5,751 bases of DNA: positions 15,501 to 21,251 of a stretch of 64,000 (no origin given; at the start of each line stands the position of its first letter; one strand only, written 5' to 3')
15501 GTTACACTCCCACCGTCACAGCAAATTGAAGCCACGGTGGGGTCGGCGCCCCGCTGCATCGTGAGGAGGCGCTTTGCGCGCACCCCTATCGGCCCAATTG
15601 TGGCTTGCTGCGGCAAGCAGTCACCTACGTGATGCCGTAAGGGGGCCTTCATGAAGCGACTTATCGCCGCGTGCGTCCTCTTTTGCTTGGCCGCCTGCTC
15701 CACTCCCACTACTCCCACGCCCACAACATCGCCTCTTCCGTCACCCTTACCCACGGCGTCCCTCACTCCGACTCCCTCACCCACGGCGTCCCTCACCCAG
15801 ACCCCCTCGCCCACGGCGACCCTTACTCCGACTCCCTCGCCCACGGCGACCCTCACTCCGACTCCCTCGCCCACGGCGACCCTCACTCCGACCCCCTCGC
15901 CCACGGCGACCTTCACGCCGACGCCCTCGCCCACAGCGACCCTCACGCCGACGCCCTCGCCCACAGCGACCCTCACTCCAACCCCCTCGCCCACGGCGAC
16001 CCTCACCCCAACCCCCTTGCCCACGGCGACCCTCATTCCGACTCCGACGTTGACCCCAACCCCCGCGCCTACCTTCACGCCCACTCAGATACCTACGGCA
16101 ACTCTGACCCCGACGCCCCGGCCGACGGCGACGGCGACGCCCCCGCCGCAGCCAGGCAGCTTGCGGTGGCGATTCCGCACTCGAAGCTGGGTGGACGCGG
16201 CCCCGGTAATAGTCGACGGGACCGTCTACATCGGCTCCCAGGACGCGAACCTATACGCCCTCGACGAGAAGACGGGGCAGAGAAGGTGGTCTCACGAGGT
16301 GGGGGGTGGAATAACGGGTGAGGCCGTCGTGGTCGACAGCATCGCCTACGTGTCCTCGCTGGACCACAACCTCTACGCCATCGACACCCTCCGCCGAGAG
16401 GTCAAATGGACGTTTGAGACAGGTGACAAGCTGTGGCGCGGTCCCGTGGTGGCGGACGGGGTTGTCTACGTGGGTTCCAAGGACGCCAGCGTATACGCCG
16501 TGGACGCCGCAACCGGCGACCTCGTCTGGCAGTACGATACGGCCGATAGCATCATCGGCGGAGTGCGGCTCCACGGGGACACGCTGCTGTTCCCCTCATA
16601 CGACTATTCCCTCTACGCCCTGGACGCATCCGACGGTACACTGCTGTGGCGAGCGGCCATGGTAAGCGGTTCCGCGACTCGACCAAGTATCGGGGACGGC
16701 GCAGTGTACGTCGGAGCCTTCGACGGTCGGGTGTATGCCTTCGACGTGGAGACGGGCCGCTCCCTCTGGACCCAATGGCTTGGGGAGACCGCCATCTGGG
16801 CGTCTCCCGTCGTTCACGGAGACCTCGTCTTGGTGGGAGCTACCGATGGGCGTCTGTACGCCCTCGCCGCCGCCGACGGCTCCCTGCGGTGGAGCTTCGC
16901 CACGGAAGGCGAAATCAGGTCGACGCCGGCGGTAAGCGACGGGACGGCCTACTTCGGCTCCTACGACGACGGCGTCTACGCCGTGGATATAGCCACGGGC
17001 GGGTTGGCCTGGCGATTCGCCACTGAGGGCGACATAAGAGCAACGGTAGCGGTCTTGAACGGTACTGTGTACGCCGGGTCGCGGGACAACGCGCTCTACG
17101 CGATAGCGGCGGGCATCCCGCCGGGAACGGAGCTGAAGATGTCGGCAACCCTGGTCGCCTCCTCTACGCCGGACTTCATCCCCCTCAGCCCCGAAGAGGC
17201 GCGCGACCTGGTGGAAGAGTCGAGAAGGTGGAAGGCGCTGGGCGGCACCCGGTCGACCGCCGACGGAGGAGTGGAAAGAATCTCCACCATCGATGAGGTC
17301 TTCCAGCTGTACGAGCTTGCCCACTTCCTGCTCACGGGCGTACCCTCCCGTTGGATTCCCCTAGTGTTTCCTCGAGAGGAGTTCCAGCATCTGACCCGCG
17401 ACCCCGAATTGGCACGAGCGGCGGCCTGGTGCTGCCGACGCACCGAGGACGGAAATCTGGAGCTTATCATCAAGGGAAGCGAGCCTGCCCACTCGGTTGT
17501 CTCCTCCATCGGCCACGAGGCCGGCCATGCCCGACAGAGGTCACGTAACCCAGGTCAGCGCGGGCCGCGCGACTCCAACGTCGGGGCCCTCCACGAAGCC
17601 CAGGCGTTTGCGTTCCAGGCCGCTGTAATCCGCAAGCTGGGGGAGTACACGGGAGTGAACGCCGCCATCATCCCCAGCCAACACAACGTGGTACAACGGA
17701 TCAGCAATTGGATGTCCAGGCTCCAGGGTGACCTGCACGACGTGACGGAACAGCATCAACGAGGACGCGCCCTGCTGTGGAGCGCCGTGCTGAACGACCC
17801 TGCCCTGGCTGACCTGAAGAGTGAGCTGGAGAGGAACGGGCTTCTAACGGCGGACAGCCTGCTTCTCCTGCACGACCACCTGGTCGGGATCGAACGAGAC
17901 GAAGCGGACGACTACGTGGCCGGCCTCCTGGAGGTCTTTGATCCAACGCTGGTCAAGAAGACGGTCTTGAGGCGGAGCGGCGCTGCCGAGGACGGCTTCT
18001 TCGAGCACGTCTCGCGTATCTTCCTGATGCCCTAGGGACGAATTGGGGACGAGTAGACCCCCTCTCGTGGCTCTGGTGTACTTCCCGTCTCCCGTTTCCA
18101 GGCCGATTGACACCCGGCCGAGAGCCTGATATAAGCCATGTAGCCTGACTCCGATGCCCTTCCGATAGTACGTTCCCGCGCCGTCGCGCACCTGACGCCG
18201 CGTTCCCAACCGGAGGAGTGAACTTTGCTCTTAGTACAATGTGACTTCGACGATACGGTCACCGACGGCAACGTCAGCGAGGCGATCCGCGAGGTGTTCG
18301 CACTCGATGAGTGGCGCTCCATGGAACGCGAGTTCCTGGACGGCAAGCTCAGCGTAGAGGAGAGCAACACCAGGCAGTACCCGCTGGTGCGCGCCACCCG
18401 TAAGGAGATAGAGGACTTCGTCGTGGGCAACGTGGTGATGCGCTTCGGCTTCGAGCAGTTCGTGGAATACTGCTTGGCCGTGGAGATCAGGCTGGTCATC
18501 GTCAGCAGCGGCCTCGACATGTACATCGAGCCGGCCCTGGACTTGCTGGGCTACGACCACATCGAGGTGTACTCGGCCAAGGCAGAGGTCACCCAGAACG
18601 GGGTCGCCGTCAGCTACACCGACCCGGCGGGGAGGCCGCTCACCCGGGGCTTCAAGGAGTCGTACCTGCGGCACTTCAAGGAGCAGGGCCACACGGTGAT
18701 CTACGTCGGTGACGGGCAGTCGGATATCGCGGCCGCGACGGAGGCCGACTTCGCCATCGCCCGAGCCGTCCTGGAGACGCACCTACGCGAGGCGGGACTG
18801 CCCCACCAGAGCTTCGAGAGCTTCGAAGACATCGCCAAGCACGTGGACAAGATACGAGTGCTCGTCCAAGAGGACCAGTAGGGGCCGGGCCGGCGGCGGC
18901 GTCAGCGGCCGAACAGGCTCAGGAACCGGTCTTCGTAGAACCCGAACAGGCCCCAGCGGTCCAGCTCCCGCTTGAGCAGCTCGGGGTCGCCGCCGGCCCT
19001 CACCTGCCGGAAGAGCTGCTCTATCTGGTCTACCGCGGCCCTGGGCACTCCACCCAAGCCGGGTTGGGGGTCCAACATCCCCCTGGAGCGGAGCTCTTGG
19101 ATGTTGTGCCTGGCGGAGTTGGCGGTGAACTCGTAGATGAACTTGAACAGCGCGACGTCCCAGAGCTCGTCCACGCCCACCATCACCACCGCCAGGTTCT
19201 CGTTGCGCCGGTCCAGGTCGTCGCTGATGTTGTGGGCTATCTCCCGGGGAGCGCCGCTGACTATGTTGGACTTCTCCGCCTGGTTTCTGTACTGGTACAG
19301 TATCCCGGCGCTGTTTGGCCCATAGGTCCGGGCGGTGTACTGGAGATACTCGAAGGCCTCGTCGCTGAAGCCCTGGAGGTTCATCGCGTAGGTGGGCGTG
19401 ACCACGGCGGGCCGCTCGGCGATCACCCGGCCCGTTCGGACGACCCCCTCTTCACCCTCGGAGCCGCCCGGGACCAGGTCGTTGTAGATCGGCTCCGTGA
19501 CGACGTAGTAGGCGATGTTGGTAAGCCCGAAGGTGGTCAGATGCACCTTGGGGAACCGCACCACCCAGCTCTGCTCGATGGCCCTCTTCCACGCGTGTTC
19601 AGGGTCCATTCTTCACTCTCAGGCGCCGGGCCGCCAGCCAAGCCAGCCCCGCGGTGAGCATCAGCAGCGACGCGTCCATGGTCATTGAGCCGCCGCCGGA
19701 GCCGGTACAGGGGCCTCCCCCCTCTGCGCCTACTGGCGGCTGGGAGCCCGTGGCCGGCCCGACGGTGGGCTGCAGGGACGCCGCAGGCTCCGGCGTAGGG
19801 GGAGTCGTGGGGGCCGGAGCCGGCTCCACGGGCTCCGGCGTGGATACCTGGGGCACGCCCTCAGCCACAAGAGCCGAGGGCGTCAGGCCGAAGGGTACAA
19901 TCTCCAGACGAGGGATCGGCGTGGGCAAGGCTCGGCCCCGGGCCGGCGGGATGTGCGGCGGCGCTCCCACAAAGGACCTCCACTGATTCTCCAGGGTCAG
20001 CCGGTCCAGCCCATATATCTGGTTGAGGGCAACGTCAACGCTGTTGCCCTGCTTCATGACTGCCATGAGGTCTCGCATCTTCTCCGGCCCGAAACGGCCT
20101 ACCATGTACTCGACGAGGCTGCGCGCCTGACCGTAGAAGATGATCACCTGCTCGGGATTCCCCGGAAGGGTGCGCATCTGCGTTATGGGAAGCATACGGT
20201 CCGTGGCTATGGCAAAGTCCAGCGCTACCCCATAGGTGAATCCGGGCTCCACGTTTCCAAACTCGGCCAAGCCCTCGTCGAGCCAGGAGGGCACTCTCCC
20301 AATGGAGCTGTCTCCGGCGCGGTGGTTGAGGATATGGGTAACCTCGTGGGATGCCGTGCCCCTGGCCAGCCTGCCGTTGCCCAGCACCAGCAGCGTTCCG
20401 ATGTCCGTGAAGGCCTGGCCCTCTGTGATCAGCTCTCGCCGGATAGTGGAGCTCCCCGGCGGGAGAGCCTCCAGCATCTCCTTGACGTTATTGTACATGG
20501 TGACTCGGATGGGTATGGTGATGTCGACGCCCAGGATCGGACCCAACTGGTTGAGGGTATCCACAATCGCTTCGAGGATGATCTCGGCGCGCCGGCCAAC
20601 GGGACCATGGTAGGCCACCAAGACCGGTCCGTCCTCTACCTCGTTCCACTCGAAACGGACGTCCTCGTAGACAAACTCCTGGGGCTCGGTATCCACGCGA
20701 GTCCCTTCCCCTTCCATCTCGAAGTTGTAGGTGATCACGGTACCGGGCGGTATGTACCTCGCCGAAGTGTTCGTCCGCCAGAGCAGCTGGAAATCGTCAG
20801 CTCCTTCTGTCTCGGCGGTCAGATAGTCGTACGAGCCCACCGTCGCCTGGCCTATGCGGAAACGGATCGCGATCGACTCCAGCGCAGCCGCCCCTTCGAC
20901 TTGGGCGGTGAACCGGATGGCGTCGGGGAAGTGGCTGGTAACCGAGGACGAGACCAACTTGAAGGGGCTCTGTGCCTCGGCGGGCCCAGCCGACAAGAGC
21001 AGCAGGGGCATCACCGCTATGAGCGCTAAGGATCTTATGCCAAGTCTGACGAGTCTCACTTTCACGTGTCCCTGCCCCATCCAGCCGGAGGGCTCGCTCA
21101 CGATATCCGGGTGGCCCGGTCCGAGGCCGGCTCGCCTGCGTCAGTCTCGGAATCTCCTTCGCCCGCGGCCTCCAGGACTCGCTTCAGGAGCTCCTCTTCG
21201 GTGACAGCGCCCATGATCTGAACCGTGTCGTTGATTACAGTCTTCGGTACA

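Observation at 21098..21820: In-frame TGA replaces the first Cys of a CxxC redox motif: candidate selenoprotein (U-Q-Y-C)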

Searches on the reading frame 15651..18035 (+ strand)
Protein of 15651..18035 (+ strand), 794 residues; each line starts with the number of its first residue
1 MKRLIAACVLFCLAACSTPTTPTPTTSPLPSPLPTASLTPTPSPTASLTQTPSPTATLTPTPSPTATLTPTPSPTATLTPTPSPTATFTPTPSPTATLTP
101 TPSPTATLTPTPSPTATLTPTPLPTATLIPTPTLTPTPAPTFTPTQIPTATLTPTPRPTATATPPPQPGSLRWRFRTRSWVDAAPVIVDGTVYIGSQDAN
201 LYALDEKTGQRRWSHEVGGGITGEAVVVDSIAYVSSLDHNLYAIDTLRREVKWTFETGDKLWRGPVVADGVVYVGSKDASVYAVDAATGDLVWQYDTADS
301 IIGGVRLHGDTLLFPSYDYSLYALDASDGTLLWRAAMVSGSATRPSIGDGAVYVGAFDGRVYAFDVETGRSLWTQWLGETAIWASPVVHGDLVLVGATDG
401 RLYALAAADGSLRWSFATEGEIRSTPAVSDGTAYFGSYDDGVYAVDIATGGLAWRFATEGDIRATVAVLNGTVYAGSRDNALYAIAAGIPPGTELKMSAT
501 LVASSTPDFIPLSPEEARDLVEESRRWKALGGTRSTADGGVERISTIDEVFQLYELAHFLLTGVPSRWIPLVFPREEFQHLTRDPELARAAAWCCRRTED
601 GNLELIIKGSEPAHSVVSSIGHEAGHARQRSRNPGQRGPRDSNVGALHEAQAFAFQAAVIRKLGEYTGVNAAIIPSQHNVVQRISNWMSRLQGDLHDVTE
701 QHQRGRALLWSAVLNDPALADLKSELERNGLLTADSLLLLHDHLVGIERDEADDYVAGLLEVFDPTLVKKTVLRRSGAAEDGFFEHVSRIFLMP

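Call 21: search_protein_families(library=ncbifam, proteins=[window:15651-18035:+], max_evalue=1e-12)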
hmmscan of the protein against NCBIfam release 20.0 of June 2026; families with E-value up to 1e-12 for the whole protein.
window:15651-18035:+ (794 aa): 5 families
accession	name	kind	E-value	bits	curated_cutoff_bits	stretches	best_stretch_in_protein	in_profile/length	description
NF053615.1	SerThrKinAfsKStmc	equivalog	4.3e-52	177.8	1300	3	342-487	657-801/809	protein serine/threonine kinase AfsK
TIGR03300.1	assembly_YfgL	equivalog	4.3e-47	160.6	285.2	1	264-375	60-171/377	outer membrane protein assembly factor BamB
NF008351.0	PRK11138.1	equivalog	2.9e-35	121.5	423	1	343-455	63-185/394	outer membrane protein assembly factor BamB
TIGR03075.1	PQQ_enz_alc_DH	subfamily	7.6e-29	100.7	480.05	0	252-337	50-148/530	PQQ-dependent dehydrogenase, methanol/ethanol family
TIGR04528.1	acido_non_PQQ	subfamily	5.9e-22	78.1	650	0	264-338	53-131/493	acido-empty-quinoprotein group A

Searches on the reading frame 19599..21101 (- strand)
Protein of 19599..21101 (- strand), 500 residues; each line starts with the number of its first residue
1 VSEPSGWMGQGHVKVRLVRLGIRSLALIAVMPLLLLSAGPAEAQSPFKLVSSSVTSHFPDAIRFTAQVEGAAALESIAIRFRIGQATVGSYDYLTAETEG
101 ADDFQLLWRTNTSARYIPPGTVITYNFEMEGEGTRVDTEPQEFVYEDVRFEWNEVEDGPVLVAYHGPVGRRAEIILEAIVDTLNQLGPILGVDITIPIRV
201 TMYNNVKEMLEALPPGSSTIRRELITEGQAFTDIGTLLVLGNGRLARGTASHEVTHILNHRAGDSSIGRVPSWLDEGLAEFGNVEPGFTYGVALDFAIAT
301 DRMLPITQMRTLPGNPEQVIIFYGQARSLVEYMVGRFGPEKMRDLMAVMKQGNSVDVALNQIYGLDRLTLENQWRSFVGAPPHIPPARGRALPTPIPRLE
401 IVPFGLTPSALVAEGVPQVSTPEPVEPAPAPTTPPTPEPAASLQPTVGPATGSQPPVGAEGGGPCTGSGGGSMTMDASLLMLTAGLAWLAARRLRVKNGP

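Call 21: search_protein_families(library=ncbifam, proteins=[window:19599-21101:-], max_evalue=1e-12)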
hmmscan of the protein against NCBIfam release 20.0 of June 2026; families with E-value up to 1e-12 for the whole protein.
window:19599-21101:- (500 aa): 0 families
